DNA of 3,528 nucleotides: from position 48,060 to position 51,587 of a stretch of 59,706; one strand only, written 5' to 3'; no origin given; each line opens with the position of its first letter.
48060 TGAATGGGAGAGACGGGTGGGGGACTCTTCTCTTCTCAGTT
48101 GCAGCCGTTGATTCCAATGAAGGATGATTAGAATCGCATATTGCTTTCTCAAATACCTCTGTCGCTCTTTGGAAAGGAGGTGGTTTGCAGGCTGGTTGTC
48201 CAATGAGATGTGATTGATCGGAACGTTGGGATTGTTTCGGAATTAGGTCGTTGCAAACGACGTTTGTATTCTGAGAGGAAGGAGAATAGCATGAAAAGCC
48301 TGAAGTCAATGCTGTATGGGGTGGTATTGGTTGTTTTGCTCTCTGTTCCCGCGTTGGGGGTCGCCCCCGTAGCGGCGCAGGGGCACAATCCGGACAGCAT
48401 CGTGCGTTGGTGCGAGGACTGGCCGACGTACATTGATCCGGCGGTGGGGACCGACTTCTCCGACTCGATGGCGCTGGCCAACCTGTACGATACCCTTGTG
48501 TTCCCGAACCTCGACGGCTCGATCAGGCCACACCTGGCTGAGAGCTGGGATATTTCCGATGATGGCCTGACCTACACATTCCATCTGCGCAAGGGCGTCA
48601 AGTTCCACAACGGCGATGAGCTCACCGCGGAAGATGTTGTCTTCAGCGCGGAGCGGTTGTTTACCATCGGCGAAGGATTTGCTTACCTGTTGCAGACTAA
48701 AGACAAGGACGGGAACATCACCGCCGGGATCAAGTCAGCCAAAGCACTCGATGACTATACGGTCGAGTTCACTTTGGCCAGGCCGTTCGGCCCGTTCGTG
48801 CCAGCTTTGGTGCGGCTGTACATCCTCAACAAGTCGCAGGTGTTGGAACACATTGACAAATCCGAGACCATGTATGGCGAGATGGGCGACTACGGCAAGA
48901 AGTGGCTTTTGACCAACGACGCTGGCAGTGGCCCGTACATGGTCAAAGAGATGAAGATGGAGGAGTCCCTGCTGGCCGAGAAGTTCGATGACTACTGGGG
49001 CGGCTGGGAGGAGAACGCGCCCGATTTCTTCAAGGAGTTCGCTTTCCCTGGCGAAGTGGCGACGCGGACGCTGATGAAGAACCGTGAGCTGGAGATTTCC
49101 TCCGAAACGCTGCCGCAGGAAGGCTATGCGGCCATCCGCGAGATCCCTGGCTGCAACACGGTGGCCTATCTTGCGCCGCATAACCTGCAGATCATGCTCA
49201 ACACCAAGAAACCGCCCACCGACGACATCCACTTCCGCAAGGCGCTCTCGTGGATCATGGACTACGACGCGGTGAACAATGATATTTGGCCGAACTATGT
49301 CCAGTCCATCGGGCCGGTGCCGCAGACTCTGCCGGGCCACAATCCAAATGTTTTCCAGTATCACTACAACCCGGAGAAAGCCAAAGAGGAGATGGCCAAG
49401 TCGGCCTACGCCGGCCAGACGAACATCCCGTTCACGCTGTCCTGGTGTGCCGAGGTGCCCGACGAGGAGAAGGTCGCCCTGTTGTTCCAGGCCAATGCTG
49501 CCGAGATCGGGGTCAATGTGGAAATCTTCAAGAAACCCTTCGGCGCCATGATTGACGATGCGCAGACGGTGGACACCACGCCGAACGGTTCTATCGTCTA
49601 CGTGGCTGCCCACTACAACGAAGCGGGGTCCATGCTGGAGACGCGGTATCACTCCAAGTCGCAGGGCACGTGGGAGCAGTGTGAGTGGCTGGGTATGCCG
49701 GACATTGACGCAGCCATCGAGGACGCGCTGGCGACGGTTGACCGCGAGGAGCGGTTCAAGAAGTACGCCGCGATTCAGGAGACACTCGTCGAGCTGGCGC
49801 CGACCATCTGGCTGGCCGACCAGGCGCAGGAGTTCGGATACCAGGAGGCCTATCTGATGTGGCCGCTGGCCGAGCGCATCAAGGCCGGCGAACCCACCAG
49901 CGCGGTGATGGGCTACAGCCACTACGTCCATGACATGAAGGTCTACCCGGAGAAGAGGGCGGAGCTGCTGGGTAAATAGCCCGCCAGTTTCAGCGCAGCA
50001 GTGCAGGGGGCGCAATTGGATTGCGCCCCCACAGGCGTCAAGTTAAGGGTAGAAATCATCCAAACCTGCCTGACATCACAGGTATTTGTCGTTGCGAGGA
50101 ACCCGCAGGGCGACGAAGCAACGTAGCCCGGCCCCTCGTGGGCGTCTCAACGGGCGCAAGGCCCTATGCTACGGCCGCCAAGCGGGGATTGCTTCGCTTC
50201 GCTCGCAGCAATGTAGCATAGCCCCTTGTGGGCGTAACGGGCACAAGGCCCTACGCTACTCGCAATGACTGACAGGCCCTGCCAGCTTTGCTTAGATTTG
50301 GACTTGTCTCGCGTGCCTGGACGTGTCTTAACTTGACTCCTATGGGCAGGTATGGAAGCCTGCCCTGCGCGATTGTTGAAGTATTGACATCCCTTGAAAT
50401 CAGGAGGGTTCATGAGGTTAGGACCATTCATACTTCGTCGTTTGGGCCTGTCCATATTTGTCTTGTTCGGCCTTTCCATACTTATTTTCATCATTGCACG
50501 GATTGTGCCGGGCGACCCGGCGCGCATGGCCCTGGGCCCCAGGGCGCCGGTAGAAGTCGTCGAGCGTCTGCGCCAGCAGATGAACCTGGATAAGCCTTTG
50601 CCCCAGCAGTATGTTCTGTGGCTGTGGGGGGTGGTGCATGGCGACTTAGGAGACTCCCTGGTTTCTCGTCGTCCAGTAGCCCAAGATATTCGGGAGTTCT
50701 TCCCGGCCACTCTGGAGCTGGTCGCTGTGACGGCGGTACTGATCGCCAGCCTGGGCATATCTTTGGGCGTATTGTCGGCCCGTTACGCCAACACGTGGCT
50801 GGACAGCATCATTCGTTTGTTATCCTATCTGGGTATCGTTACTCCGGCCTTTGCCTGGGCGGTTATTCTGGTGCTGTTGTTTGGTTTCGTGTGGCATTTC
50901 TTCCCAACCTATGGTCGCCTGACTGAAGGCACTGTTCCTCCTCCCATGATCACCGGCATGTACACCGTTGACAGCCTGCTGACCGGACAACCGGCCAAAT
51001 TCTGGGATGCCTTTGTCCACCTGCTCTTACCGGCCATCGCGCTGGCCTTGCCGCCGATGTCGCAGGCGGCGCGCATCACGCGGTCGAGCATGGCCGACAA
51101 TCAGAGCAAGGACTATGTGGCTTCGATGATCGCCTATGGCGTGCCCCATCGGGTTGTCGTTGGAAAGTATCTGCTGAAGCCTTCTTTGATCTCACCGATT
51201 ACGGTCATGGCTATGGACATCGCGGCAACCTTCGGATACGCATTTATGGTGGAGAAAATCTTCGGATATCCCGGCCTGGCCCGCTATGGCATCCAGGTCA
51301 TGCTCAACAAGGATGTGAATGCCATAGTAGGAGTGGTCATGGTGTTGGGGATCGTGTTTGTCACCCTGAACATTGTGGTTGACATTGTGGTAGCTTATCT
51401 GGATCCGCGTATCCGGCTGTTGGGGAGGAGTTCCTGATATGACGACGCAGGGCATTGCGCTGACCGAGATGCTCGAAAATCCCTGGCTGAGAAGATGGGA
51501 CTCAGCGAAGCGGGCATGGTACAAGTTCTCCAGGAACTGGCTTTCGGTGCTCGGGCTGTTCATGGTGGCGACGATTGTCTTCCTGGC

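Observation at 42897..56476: Undescribed PucR-controlled catabolic system: DUF917 + M20 + nitroreductase + DUF6092 + Dpp-type ABC + two M29-fold enzymes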

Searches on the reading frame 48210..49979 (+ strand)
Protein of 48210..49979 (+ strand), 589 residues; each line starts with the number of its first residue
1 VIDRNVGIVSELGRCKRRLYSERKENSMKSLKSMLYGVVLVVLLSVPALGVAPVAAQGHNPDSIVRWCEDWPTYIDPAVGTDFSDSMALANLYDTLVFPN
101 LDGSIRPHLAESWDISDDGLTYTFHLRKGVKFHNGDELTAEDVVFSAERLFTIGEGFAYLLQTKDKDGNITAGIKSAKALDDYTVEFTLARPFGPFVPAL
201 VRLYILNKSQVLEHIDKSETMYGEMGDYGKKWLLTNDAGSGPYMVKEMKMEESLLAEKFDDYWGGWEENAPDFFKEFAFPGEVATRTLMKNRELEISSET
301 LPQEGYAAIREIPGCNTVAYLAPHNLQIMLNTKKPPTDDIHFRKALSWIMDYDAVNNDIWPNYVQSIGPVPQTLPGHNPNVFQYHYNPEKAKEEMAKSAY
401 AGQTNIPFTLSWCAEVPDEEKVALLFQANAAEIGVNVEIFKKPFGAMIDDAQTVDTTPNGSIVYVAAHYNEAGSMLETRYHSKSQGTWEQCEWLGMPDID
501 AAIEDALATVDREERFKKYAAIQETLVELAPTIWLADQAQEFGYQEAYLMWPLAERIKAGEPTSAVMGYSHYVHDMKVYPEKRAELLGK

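Call 3: search_protein_families(library=pfam, proteins=[window:48210-49979:+], max_evalue=0.01)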
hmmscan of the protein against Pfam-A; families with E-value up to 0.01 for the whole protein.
window:48210-49979:+ (589 aa): 1 family
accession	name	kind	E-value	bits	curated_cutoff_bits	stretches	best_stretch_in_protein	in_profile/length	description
PF00496.27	SBP_bac_5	-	4.5e-70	237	32.4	1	105-484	2-365/368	Bacterial extracellular solute-binding proteins, family 5 Middle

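Call 4: search_protein_families(library=ncbifam, proteins=[window:48210-49979:+], max_evalue=0.01)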
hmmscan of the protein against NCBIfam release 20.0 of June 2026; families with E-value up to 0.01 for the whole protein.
window:48210-49979:+ (589 aa): 12 families
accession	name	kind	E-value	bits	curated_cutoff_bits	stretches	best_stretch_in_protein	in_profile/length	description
NF043070.1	DppA_dipep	equivalog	1.6e-32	112.8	1005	1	62-537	29-505/535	dipeptide ABC transporter periplasmic-binding protein DppA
TIGR02294.1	nickel_nikA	equivalog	1.9e-32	112.5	393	1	87-529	30-464/501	nickel ABC transporter substrate-binding protein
NF011684.0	PRK15104.1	equivalog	4.2e-28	98.4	947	1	57-526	34-499/543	oligopeptide ABC transporter substrate-binding protein OppA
NF011689.0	PRK15109.1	equivalog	5.4e-27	94.7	560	1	90-539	63-511/547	ABC transporter substrate-binding protein SapA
NF045468.1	Opp5A_nikA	equivalog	1e-26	93.5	600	1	92-517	44-438/488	nickel ABC transporter substrate-binding protein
NF045467.1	Opp4A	equivalog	1.4e-23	83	650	2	81-265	55-235/556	oligopeptide ABC transporter substrate-binding protein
NF011942.0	PRK15413.1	equivalog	1e-22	80.6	594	1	73-536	39-481/512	glutathione ABC transporter substrate-binding protein GsiB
NF047575.1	opine_bind_CntA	exception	1.3e-22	80.1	800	1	89-267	62-220/535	staphylopine-dependent metal ABC transporter substrate-binding lipoprotein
TIGR04028.1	SBP_KPN_01854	hypoth_equivalog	3.3e-19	68.8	468.5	2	77-263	16-189/509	TIGR04028 family ABC transporter substrate-binding protein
NF007287.0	PRK09755.1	equivalog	2.5e-17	62.9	1098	1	39-533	8-498/535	ABC transporter substrate-binding protein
NF043077.1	MMSYN1_0169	equivalog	1.5e-06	27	650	1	79-133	55-109/896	oligopeptide ABC transporter substrate-binding protein OppA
NF010149.0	PRK13626.1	equivalog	1.9e-05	23.6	476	1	102-152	161-210/552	HTH-type transcriptional regulator SgrR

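Call 38: search_solved_structures(query=window:48210-49979:+, max_evalue=1e-10)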
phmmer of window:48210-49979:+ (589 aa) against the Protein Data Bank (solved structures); distinct sequences matched with E-value up to 1e-10: 56.
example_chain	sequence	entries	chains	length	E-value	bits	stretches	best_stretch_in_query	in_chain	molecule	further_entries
8z1z_F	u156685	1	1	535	1.1e-34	123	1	59-537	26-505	Dipeptide-binding protein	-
8z1y_F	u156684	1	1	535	1.9e-34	122.2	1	59-537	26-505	Dipeptide-binding protein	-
6ofq_A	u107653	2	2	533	3.5e-34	121.3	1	74-448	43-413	Heme-binding protein A / AI-2 binding protein A | Heme-binding protein A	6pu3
1dpe_A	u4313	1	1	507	6e-34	120.6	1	90-537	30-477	DIPEPTIDE-BINDING PROTEIN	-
3m8u_A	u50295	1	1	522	6.4e-34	120.5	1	71-536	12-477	Heme-binding protein A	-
1dpp_A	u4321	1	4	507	7e-34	120.4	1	88-537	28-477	DIPEPTIDE BINDING PROTEIN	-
8upi_A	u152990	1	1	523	1.4e-32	116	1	69-533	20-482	Peptide ABC transporter substrate-binding protein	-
3tpa_A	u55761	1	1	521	5.3e-29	104.2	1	64-440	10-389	Heme-binding protein A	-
9rd1_A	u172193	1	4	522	2.5e-27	98.7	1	83-526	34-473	Periplasmic oligopeptide-binding protein OppA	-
3tcf_A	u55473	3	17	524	2.8e-27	98.5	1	82-526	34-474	Periplasmic oligopeptide-binding protein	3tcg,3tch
5f1q_A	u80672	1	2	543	9.3e-27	96.8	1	63-537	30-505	Periplasmic dipeptide transport protein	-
2z23_A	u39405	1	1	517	1.5e-24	89.5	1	64-520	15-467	Periplasmic oligopeptide-binding protein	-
6hlx_A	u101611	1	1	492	9.2e-24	86.9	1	73-544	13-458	AgaA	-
5u4o_A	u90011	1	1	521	4.7e-23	84.6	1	75-526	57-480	ABC transporter substrate-binding protein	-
1b05_A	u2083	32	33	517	5.3e-23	84.4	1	75-526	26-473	PERIPLASMIC OLIGOPEPTIDE-BINDING PROTEIN | PROTEIN (OLIGO-PEPTIDE BINDING PROTEIN) | PERIPLASMIC OLIGO-PEPTIDE BINDING PROTEIN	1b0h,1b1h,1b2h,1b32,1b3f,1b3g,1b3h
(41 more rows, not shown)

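Call 40: search_solved_structures(query=window:48210-49979:+, max_evalue=1e-33, show_alignments=4)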
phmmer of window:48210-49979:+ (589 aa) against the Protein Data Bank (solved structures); distinct sequences matched with E-value up to 1e-33: 6.
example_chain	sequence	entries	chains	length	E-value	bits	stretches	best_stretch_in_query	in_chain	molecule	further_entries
8z1z_F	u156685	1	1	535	1.1e-34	123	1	59-537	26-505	Dipeptide-binding protein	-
8z1y_F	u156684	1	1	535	1.9e-34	122.2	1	59-537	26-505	Dipeptide-binding protein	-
6ofq_A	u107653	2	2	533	3.5e-34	121.3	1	74-448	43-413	Heme-binding protein A / AI-2 binding protein A | Heme-binding protein A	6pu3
1dpe_A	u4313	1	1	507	6e-34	120.6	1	90-537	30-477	DIPEPTIDE-BINDING PROTEIN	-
3m8u_A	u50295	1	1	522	6.4e-34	120.5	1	71-536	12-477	Heme-binding protein A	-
1dpp_A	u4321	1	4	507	7e-34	120.4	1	88-537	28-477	DIPEPTIDE BINDING PROTEIN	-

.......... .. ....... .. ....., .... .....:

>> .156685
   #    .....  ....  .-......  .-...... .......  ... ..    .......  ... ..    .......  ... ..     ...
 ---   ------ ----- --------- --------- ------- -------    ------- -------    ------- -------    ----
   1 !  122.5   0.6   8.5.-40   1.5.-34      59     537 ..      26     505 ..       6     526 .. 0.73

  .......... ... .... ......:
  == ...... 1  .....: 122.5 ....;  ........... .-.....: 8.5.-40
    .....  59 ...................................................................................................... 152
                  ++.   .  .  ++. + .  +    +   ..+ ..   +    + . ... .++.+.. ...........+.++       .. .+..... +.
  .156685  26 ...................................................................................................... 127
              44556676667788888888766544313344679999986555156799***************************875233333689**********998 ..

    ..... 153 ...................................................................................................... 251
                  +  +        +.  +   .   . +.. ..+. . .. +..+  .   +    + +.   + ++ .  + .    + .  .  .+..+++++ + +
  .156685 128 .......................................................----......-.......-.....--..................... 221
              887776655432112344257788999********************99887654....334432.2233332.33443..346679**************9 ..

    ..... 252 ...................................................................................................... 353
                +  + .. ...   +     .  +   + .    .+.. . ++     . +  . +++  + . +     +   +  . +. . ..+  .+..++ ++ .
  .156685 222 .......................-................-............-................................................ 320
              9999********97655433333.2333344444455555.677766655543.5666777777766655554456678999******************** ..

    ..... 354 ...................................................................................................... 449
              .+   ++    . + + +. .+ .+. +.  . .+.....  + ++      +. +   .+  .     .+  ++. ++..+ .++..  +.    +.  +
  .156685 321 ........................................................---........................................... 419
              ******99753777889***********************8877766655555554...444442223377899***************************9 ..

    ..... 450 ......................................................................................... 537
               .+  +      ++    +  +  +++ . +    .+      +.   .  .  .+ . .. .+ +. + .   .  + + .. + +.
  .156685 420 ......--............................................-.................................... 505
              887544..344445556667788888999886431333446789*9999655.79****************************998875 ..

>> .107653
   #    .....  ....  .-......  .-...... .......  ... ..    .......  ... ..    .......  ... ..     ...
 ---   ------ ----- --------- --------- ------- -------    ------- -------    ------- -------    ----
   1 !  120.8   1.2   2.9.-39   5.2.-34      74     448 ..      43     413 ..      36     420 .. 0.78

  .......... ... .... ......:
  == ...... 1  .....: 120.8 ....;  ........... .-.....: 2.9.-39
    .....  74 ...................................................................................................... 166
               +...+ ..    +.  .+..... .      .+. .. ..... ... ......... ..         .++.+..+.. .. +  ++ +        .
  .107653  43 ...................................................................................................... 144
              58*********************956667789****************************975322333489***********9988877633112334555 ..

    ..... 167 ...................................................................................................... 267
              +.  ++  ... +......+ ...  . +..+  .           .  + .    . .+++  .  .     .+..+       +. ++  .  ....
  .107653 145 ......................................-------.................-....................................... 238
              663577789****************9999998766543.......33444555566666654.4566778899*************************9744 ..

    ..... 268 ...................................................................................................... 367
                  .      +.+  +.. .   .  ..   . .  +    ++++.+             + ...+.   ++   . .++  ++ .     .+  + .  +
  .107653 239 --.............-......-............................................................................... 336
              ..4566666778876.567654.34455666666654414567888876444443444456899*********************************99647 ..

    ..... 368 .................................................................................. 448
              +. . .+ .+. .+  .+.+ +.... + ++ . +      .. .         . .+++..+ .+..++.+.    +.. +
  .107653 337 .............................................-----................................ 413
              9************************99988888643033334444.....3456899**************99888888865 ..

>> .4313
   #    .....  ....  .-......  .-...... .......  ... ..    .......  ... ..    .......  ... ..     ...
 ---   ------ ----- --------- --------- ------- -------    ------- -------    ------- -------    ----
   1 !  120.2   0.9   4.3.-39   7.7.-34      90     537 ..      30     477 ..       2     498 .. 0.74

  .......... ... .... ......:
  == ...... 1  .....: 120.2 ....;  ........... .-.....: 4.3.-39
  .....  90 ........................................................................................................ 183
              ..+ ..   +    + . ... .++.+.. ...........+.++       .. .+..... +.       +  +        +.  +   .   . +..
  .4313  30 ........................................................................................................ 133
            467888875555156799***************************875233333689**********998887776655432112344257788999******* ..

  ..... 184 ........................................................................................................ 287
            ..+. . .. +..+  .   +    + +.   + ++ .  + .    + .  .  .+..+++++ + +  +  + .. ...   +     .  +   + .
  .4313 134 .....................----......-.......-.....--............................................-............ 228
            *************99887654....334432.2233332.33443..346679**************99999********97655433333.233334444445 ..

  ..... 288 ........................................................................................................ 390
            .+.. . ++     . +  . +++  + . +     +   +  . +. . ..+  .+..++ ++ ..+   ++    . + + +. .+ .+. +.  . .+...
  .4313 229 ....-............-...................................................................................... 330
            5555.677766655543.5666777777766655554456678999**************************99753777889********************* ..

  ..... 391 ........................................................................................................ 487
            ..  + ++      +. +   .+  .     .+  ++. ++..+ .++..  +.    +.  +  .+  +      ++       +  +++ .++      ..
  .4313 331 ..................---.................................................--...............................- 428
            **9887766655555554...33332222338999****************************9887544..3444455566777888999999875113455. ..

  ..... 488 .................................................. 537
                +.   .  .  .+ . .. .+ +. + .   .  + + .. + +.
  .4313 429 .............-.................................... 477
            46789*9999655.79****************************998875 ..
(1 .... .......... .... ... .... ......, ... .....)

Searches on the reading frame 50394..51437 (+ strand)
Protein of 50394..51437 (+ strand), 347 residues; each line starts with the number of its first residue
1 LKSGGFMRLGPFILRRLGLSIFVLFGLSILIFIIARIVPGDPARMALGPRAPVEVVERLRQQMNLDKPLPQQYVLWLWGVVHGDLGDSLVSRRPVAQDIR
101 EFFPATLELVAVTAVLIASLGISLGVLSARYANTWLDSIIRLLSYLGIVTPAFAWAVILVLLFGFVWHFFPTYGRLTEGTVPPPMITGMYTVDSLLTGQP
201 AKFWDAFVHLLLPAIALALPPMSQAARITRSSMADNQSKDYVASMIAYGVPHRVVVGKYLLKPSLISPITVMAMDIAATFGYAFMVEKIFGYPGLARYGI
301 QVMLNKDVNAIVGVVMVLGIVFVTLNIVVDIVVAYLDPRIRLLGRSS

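Call 6: search_protein_families(library=pfam, proteins=[window:50394-51437:+], max_evalue=0.01)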
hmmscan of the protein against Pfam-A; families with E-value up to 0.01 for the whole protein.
window:50394-51437:+ (347 aa): 2 families
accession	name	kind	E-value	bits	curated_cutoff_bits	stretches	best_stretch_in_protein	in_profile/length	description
PF00528.27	BPD_transp_1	-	1.7e-32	113.1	26.4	1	121-341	1-183/184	Binding-protein-dependent transport system inner membrane component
PF19300.4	BPD_transp_1_N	-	1.2e-12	48.4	23.8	1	12-92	4-96/114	Binding-prot-dependent transport system membrane comp, N-term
